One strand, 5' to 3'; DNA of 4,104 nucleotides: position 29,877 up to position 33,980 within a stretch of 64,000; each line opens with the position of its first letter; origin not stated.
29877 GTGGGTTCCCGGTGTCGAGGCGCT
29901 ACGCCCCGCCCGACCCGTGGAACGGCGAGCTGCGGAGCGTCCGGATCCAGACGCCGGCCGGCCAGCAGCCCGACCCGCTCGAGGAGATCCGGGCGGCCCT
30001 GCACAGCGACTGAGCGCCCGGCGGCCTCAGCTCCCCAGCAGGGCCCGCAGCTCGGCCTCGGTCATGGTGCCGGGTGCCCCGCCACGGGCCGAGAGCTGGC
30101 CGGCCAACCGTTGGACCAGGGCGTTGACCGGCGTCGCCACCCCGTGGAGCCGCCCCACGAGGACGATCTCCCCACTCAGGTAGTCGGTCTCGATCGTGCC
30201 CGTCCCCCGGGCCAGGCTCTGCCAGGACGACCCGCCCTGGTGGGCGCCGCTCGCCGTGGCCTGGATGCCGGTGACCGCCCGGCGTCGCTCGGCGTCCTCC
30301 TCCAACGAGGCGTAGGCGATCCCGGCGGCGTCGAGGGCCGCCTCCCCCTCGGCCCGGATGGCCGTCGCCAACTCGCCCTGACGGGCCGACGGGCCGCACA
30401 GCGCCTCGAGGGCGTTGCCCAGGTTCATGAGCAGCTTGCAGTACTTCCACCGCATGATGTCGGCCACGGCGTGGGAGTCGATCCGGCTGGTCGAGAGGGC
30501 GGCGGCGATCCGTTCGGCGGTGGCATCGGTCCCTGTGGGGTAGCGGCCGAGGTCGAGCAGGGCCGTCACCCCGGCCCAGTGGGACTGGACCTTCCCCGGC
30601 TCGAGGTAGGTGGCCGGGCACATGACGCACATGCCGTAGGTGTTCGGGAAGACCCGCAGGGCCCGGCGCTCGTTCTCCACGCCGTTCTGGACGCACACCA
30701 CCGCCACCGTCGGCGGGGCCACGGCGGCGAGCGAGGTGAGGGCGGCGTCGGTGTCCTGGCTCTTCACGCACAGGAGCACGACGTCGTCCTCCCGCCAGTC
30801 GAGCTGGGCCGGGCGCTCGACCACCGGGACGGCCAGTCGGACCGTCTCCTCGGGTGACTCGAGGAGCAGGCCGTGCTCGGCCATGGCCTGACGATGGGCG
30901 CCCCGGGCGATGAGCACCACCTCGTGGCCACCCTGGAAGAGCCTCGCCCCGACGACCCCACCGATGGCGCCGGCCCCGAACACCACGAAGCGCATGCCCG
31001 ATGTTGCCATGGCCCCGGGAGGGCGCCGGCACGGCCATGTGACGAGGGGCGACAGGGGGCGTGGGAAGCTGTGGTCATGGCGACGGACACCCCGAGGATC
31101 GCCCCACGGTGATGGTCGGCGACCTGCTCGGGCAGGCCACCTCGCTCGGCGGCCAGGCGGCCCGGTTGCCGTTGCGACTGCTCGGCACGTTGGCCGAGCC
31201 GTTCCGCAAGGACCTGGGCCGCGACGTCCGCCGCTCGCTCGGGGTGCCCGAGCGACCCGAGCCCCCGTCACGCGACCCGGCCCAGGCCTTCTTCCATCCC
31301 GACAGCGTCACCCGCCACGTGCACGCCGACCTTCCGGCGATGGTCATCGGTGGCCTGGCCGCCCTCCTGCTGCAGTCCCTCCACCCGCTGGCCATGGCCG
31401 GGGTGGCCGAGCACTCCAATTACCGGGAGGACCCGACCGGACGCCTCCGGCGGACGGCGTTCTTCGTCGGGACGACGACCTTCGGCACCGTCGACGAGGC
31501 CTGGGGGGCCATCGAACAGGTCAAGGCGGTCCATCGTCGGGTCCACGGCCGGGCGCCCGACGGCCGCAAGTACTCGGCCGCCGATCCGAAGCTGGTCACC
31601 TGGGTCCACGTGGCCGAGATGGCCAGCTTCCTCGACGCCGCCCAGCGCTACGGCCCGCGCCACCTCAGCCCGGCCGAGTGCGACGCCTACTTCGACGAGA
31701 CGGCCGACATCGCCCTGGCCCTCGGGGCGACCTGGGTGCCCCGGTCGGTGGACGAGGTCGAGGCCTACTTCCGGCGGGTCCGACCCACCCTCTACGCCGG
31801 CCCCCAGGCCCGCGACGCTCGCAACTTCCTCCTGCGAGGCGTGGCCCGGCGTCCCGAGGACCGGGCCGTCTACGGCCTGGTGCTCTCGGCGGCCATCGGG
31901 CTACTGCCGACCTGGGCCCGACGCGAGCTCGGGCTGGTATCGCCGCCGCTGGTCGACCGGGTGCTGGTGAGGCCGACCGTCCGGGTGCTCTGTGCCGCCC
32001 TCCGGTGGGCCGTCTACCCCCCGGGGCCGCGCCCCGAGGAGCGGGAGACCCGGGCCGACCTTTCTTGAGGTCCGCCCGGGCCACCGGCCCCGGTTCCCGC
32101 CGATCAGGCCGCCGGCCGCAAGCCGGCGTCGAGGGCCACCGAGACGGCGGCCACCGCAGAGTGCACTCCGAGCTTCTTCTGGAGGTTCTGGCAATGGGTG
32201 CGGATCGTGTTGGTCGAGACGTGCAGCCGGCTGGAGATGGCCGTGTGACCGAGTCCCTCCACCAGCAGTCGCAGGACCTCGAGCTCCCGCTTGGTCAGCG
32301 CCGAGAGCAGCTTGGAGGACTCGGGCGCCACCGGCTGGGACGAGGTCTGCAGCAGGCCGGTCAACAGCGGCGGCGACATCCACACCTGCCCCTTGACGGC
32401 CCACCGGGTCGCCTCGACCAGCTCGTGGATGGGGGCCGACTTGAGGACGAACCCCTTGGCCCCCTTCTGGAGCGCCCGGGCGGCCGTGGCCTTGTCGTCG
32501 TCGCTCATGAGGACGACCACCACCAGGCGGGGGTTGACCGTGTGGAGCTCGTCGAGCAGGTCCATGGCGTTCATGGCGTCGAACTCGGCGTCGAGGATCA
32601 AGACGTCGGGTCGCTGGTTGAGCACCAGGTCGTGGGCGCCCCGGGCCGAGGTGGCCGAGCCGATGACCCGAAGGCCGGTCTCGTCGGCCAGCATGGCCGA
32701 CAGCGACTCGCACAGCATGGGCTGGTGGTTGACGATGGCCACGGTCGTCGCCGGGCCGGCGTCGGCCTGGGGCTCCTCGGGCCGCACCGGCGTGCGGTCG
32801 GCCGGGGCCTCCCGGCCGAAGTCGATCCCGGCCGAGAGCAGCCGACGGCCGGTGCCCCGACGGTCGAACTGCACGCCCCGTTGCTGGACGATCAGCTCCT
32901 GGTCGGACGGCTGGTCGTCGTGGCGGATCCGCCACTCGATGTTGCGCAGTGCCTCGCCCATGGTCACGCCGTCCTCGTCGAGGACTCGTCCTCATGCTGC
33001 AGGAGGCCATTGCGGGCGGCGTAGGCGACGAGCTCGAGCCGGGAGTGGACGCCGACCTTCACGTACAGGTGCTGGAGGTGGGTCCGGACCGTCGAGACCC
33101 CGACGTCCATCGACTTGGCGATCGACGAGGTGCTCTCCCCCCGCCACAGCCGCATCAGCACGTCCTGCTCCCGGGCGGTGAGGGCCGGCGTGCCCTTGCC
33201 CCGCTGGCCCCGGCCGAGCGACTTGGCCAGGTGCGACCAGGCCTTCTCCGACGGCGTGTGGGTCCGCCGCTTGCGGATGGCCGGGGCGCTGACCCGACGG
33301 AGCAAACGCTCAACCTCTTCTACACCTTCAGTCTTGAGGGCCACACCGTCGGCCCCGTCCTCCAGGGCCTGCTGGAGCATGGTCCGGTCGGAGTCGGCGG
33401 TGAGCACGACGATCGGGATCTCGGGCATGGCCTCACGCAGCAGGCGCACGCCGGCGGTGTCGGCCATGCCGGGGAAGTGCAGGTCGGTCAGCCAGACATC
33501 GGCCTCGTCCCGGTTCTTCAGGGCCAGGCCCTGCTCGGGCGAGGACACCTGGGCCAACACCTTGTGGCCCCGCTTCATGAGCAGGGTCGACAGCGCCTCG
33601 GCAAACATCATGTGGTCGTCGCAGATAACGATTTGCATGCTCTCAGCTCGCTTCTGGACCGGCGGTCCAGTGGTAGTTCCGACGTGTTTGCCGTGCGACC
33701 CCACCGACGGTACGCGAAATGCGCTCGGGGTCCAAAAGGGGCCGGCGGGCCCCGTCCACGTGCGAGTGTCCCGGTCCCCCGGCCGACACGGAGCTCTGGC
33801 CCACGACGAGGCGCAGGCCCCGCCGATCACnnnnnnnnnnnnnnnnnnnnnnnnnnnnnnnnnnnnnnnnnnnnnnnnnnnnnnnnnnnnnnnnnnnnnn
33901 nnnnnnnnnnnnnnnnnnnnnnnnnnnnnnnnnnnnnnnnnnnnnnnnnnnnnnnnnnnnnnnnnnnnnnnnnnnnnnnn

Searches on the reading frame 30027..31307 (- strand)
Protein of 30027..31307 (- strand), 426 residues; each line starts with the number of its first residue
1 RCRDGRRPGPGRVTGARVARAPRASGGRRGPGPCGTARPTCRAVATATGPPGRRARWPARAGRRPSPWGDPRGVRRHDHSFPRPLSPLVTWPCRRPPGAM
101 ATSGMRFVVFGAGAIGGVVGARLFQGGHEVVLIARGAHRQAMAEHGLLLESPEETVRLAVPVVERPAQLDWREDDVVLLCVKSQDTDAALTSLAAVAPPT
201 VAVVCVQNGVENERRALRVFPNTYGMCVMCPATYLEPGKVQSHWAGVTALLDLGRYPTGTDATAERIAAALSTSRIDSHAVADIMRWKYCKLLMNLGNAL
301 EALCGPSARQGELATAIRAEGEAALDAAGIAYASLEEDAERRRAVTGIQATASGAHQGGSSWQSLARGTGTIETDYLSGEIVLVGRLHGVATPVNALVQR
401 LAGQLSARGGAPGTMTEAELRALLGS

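Call 22: search_protein_families(library=pfam, proteins=[window:30027-31307:-], max_evalue=0.001)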
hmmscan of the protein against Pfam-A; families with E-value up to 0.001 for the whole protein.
window:30027-31307:- (426 aa): 3 families
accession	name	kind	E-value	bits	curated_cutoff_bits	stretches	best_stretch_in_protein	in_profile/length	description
PF02558.23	ApbA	-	2.3e-29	102.4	22.2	1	108-246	2-139/150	Ketopantoate reductase PanE/ApbA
PF08546.17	ApbA_C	-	2e-09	38.3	22.7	1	283-403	1-122/125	Ketopantoate reductase PanE/ApbA C terminal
PF03807.23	F420_oxidored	-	0.00011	23.2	21.6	1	108-206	3-91/94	NADP oxidoreductase coenzyme F420-dependent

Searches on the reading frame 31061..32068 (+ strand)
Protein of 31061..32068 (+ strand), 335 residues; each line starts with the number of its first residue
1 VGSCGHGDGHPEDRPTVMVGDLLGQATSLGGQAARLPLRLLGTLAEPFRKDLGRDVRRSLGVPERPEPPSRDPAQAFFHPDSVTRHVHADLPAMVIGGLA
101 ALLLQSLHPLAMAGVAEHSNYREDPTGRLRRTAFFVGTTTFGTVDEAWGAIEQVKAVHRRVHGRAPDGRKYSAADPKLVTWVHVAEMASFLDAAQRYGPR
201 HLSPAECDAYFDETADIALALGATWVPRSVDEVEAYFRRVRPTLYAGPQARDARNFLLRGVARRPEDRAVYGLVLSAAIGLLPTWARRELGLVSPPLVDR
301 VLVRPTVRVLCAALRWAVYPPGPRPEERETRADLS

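Call 22: search_protein_families(library=pfam, proteins=[window:31061-32068:+], max_evalue=0.001)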
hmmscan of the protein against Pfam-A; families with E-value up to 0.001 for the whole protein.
window:31061-32068:+ (335 aa): 1 family
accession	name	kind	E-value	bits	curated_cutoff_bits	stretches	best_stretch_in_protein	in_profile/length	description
PF09995.15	MPAB_Lcp_cat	-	7.7e-64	216.3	23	1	86-316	2-231/231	ER-bound oxygenase mpaB/B'/Rubber oxygenase, catalytic domain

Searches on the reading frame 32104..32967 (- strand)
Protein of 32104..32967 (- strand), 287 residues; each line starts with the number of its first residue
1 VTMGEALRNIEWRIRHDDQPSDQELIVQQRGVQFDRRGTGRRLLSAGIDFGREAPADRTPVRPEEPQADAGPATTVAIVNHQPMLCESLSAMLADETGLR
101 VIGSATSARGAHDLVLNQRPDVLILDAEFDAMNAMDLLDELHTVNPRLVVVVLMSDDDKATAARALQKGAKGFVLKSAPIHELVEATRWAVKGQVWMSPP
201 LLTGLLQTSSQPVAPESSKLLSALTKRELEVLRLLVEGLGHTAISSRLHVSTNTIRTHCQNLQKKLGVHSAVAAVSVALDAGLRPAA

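Call 22: search_protein_families(library=pfam, proteins=[window:32104-32967:-], max_evalue=0.001)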
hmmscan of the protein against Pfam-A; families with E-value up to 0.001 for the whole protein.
window:32104-32967:- (287 aa): 3 families
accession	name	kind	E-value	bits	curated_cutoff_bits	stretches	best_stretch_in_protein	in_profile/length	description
PF00196.25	GerE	-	2.8e-17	62.5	23.5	1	223-278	2-57/57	Bacterial regulatory proteins, luxR family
PF00072.30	Response_reg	-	1.4e-16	61.1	30.2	1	76-187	1-110/111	Response regulator receiver domain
PF08281.18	Sigma70_r4_2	-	0.00012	22.1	25.7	1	219-258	6-46/54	Sigma-70, region 4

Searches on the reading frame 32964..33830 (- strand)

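Call 22: search_protein_families(library=pfam, proteins=[window:32964-33830:-], max_evalue=0.001)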
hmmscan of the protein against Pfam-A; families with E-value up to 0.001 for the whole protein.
window:32964-33830:- (288 aa): 2 families
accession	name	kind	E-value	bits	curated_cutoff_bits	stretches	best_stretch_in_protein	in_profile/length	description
PF00072.30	Response_reg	-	1.9e-16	60.7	30.2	1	67-174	1-107/111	Response regulator receiver domain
PF00196.25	GerE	-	3.6e-13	49.4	23.5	1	216-271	2-57/57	Bacterial regulatory proteins, luxR family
